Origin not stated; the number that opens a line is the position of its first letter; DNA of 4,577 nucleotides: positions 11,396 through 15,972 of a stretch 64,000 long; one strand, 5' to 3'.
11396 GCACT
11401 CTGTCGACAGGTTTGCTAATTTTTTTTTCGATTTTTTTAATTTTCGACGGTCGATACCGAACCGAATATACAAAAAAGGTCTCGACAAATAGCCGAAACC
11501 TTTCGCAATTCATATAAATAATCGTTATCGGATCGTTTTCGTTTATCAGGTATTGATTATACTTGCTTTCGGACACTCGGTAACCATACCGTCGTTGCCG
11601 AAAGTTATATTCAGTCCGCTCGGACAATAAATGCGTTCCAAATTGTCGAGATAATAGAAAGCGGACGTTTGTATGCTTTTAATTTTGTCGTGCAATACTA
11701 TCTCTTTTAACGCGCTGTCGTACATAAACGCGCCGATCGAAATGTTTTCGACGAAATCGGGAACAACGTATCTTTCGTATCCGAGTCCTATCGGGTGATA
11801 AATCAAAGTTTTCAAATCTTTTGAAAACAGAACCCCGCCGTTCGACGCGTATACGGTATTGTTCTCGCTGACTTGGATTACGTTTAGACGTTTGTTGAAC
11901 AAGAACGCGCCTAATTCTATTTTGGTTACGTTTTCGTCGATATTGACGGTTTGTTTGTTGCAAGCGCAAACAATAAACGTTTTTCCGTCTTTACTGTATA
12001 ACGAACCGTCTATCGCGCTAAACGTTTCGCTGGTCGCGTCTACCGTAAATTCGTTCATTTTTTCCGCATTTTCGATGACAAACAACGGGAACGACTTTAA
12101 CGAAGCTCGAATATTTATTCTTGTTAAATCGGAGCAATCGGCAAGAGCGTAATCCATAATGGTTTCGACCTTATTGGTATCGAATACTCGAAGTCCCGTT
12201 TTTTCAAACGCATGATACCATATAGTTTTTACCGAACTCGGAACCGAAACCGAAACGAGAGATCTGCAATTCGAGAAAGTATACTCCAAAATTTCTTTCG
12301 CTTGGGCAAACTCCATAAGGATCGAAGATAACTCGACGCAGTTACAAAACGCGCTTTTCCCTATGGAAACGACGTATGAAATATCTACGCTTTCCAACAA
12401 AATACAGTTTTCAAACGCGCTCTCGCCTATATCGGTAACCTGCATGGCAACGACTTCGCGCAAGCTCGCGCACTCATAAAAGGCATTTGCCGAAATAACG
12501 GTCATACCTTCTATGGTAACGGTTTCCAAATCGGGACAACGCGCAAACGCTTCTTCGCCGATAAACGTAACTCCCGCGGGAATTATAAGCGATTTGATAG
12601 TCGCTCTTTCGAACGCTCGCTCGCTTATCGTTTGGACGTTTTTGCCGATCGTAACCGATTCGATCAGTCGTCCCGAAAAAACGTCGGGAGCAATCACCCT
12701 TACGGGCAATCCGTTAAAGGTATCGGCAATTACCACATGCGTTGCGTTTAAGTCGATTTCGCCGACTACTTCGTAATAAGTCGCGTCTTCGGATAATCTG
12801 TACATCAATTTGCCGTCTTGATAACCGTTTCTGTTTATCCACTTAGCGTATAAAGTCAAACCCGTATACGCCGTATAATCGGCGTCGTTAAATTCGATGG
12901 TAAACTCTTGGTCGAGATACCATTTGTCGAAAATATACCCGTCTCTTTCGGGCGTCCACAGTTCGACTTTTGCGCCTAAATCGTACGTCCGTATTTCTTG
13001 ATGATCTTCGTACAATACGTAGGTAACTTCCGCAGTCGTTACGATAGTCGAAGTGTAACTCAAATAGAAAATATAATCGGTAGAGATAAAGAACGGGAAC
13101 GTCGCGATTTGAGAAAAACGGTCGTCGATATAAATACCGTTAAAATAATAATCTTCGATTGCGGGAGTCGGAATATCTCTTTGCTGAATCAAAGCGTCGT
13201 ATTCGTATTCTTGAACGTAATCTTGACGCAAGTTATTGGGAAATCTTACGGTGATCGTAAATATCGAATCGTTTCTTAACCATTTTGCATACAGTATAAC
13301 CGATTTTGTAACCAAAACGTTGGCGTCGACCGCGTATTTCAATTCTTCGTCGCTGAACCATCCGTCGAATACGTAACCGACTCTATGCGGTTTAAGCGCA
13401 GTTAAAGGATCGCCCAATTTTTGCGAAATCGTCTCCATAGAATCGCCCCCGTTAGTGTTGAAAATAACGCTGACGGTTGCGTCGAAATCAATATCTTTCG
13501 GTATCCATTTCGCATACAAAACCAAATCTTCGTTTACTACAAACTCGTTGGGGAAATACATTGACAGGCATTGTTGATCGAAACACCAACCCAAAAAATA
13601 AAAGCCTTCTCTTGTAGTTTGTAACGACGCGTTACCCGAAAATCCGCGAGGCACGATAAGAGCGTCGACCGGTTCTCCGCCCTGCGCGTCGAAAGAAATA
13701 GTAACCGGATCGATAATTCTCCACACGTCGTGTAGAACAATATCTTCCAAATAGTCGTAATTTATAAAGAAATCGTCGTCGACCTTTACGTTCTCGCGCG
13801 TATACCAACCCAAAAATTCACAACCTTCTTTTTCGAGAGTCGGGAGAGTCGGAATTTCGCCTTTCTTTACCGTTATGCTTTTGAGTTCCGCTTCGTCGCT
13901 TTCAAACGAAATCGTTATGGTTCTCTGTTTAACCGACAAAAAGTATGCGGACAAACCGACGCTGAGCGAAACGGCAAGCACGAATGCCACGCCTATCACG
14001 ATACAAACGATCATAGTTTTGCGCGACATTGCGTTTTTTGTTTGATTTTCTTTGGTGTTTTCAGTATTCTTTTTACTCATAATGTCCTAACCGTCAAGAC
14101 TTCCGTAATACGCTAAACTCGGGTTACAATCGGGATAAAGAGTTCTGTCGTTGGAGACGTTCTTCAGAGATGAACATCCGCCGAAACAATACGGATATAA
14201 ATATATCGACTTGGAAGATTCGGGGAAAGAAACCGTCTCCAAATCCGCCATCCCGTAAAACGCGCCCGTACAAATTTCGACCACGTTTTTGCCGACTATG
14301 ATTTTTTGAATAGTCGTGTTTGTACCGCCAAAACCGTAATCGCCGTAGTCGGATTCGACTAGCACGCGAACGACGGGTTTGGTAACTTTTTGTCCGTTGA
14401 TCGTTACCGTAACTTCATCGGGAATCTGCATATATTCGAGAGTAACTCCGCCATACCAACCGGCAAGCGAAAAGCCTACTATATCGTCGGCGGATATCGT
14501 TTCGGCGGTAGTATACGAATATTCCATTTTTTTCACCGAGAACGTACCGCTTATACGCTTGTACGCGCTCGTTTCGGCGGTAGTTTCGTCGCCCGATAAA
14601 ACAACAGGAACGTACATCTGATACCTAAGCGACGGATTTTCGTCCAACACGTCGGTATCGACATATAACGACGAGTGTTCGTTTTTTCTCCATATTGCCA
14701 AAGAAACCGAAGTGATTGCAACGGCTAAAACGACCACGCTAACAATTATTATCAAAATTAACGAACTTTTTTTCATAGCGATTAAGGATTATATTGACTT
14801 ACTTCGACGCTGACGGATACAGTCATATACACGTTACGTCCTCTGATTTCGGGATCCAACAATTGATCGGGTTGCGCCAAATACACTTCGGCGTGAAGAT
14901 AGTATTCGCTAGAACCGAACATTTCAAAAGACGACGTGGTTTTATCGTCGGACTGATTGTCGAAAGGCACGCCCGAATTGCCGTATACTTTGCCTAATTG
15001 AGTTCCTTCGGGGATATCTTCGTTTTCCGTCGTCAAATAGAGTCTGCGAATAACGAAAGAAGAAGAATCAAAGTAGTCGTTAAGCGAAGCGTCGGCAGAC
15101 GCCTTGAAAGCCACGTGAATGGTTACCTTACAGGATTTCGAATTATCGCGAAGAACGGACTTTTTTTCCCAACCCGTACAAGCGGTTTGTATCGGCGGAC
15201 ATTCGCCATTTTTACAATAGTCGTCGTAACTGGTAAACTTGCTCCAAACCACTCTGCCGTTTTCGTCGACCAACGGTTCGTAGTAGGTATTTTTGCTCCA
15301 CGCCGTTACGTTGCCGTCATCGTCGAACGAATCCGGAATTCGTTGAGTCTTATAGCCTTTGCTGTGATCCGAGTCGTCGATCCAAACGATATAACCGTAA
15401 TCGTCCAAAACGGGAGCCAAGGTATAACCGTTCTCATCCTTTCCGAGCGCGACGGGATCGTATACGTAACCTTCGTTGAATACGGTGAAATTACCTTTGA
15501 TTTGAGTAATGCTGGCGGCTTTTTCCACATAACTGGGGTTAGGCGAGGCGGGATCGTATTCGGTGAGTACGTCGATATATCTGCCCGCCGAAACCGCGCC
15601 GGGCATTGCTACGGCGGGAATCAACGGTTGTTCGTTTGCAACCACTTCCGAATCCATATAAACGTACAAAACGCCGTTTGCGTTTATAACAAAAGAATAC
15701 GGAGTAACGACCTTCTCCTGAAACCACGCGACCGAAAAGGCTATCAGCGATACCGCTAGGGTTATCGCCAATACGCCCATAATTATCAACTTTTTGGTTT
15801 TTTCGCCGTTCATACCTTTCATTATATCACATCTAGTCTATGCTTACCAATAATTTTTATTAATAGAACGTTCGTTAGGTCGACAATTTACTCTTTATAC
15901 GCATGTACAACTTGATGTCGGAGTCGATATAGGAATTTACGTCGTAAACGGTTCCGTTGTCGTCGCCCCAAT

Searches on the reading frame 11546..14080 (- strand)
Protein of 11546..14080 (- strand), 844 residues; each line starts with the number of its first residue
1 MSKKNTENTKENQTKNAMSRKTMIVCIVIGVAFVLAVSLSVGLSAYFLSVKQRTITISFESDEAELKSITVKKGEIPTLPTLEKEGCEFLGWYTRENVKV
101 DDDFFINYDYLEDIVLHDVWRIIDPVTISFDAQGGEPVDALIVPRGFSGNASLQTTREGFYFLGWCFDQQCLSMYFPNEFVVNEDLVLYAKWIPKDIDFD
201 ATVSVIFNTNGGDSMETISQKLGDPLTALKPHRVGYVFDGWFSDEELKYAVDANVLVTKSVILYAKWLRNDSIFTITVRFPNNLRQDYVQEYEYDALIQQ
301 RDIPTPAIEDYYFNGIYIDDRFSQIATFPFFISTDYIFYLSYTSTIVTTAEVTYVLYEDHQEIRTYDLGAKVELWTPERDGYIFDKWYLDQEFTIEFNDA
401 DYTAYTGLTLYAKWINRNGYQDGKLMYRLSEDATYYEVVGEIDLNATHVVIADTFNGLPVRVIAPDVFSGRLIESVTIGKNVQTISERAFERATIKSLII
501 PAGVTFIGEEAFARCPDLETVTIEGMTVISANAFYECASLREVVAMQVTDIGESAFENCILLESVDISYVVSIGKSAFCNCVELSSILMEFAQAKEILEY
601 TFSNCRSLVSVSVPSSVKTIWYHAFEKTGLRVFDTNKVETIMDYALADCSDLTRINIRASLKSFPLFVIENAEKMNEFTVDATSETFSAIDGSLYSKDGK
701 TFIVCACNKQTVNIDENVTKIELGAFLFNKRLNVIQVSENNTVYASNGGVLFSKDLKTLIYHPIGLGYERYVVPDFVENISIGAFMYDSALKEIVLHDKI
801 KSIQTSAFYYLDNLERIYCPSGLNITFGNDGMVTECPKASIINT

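Call 11: search_protein_families(library=pfam, max_evalue=0.001, proteins=[window:11546-14080:-])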
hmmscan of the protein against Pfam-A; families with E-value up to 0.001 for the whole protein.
window:11546-14080:- (844 aa): 3 families
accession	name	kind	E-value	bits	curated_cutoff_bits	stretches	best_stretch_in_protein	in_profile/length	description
PF13306.12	LRR_5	-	2.9e-50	169.9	27.7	3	463-584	3-126/127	BspA type Leucine rich repeat region (6 copies)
PF09479.16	Flg_new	-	3.5e-42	142.8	27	4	205-266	3-65/65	Listeria-Bacteroides repeat domain (List_Bact_rpt)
PF13855.12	LRR_8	-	1.9e-06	28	27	0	797-817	10-30/61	Leucine rich repeat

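Call 59: search_protein_families(library=ncbifam, max_evalue=10, proteins=[window:11546-14080:-])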
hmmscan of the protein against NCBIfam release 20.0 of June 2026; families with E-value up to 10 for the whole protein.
window:11546-14080:- (844 aa): 5 families
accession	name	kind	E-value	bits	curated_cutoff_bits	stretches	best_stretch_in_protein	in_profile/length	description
TIGR02543.1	List_Bact_rpt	repeat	1.6e-18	66.8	20.95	3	377-414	1-40/44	TIGR02543 family repeat protein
NF052328.1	NeuramTDE0471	equivalog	2.9e-10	39.5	900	3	126-194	47-118/538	neuraminidase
NF047961.1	adhesin_HupY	equivalog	1.4e-09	36.6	1250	2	489-626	182-319/978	leucine-rich repeat adhesin HupY/LrrG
NF045861.1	glide_Gli349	exception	0.00032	17.4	1750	2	476-514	2705-2743/3169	gliding machinery surface structure protein Gli349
TIGR02167.2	Liste_lipo_26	repeat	2.2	8.1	30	0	556-568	2-14/26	PARCEL repeat-containing surface protein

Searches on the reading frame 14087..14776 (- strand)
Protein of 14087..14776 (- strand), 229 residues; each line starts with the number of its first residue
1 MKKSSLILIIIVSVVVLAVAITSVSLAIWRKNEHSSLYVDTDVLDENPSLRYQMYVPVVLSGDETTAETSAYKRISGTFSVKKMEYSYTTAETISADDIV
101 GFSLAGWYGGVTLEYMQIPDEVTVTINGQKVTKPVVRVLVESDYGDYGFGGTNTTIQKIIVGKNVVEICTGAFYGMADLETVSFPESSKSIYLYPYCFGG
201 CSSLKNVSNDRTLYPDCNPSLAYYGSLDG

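Call 11: search_protein_families(library=pfam, max_evalue=0.001, proteins=[window:14087-14776:-])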
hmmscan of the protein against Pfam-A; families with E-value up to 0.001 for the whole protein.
window:14087-14776:- (229 aa): 1 family
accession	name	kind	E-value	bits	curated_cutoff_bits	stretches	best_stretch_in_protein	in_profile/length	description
PF13306.12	LRR_5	-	1.7e-07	31.6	27.7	1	147-208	28-85/127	BspA type Leucine rich repeat region (6 copies)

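Call 59: search_protein_families(library=ncbifam, max_evalue=10, proteins=[window:14087-14776:-])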
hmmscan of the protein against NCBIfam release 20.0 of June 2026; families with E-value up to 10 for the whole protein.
window:14087-14776:- (229 aa): 3 families
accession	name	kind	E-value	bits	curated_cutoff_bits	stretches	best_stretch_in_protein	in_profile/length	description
NF038058.1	adhes_P110_Nter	subfamily_domain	0.071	12.9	80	1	2-41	3-42/201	P110/LppT family adhesin N-terminal domain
NF042439.1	SulpropCoADesulf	equivalog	0.1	11.3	600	1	82-147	21-83/379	3-sulfinopropanoyl-CoA desulfinase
TIGR02274.1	dCTP_deam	equivalog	0.11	12.2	92.8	1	78-171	50-143/180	dCTP deaminase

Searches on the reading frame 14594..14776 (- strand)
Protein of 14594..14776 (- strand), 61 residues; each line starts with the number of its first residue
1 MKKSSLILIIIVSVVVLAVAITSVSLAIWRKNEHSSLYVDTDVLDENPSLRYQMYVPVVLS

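Call 59: search_protein_families(library=ncbifam, max_evalue=10, proteins=[window:14594-14776:-])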
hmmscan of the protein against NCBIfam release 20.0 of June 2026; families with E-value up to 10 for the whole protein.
seq(61 aa): 4 families
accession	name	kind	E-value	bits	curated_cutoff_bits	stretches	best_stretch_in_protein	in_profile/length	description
NF038058.1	adhes_P110_Nter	subfamily_domain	0.0052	16.6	80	1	2-42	3-43/201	P110/LppT family adhesin N-terminal domain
NF006283.1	PRK08455.1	equivalog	0.029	14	187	1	2-34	14-46/182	flagellar basal body-associated protein FliL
TIGR04361.1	TrbK_Ti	equivalog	0.083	13.2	50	1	9-35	3-29/64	entry exclusion protein TrbK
NF049997.1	LiaG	equivalog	0.16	11.2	285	1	1-34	1-35/286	LiaG family protein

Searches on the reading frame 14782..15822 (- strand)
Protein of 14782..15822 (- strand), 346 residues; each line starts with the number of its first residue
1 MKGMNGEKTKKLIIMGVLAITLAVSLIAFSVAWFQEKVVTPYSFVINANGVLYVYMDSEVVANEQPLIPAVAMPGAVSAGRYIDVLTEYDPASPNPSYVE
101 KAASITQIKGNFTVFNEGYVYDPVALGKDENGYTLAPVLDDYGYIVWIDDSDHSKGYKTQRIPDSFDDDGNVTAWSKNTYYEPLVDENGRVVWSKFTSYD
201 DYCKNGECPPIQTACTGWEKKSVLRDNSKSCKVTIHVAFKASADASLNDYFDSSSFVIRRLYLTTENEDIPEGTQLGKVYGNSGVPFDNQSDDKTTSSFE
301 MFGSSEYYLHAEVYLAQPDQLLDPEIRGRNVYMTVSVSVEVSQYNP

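Call 11: search_protein_families(library=pfam, max_evalue=0.001, proteins=[window:14782-15822:-])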
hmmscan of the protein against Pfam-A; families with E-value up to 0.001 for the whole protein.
window:14782-15822:- (346 aa): 0 families

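Call 26: search_protein_families(library=ncbifam, max_evalue=0.01, proteins=[window:14782-15822:-])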
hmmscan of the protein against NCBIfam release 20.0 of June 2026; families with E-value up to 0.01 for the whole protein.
window:14782-15822:- (346 aa): 0 families

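Call 99: search_solved_structures(query=A5, max_evalue=5)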
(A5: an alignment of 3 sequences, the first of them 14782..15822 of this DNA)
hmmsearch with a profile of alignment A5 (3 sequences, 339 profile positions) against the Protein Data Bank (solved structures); distinct sequences matched with E-value up to 5: 0.

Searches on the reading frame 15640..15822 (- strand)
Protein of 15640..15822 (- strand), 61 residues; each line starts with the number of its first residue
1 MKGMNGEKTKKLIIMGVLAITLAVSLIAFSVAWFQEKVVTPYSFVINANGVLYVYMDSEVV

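Call 59: search_protein_families(library=ncbifam, max_evalue=10, proteins=[window:15640-15822:-])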
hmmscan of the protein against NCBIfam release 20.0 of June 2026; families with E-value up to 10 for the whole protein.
seq(61 aa): 3 families
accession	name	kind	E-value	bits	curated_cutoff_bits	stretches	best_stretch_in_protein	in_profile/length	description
NF033486.1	harvest_ssl1498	equivalog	0.025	14.5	45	1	7-32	26-51/53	photosystem II assembly protein Psb34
NF007830.1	PRK10540.1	equivalog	0.063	13.2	98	1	9-30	4-25/72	osmotically-inducible lipoprotein OsmB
NF004285.1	PRK05696.1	equivalog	0.25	11.1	179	1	5-34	13-40/171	flagellar basal body-associated protein FliL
